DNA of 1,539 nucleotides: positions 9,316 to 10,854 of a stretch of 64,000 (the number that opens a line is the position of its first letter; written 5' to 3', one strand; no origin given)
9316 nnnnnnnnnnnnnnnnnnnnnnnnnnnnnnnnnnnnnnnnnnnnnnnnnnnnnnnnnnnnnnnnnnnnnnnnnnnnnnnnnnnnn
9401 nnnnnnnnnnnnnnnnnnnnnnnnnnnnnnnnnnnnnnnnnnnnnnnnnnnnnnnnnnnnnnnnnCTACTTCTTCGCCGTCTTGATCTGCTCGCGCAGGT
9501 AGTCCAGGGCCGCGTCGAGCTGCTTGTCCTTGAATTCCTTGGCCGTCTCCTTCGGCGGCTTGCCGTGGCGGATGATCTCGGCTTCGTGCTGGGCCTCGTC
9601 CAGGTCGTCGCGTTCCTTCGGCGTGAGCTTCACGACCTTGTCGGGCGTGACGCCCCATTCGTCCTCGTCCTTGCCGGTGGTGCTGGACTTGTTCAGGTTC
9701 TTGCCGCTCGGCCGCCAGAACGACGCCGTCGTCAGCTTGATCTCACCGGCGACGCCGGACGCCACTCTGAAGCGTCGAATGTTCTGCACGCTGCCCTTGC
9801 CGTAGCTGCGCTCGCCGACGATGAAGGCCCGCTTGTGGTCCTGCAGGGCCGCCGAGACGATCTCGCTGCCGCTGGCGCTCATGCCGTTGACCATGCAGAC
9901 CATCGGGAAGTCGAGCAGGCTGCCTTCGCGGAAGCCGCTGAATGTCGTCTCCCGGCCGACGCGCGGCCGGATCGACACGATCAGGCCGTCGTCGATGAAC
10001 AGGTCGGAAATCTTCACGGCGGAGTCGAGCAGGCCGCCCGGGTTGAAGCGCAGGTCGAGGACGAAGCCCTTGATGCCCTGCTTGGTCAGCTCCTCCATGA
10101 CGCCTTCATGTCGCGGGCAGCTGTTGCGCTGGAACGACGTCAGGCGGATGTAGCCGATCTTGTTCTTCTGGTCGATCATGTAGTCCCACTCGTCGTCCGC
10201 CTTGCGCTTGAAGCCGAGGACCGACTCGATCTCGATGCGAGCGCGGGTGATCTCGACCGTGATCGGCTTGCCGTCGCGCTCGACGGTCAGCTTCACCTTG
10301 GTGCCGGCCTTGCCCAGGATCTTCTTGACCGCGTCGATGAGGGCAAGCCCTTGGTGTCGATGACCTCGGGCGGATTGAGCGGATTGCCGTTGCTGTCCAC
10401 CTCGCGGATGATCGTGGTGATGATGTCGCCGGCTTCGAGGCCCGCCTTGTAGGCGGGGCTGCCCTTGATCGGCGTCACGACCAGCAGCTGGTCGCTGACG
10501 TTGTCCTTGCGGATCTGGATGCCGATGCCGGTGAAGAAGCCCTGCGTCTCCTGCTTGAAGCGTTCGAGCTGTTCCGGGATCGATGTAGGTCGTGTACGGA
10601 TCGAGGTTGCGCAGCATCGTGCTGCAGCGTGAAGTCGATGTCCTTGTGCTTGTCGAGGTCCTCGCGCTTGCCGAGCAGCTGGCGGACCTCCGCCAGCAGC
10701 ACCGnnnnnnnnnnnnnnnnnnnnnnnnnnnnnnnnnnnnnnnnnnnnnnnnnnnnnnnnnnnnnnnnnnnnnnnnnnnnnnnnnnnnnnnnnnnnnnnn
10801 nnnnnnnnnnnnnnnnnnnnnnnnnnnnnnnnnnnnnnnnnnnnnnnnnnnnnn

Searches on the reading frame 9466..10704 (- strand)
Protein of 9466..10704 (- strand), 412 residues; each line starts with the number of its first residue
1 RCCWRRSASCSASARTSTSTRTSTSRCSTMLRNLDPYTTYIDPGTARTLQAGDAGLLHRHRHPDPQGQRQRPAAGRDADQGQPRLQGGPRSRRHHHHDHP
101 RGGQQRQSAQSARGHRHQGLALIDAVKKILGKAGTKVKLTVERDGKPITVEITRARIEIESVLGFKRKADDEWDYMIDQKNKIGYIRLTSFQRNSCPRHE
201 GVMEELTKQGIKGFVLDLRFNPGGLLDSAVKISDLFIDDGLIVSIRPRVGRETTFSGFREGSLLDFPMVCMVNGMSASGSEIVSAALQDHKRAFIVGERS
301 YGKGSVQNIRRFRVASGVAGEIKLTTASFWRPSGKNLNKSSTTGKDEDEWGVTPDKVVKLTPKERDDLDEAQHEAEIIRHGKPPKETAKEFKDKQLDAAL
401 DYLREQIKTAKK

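Call 23: search_protein_families(library=pfam, proteins=[window:9466-10704:-], max_evalue=0.001)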
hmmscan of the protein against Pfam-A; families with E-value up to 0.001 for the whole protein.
window:9466-10704:- (412 aa): 1 family
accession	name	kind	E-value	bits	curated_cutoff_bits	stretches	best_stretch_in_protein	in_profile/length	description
PF03572.23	Peptidase_S41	-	2.7e-43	147.8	24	1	182-355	1-162/165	Peptidase family S41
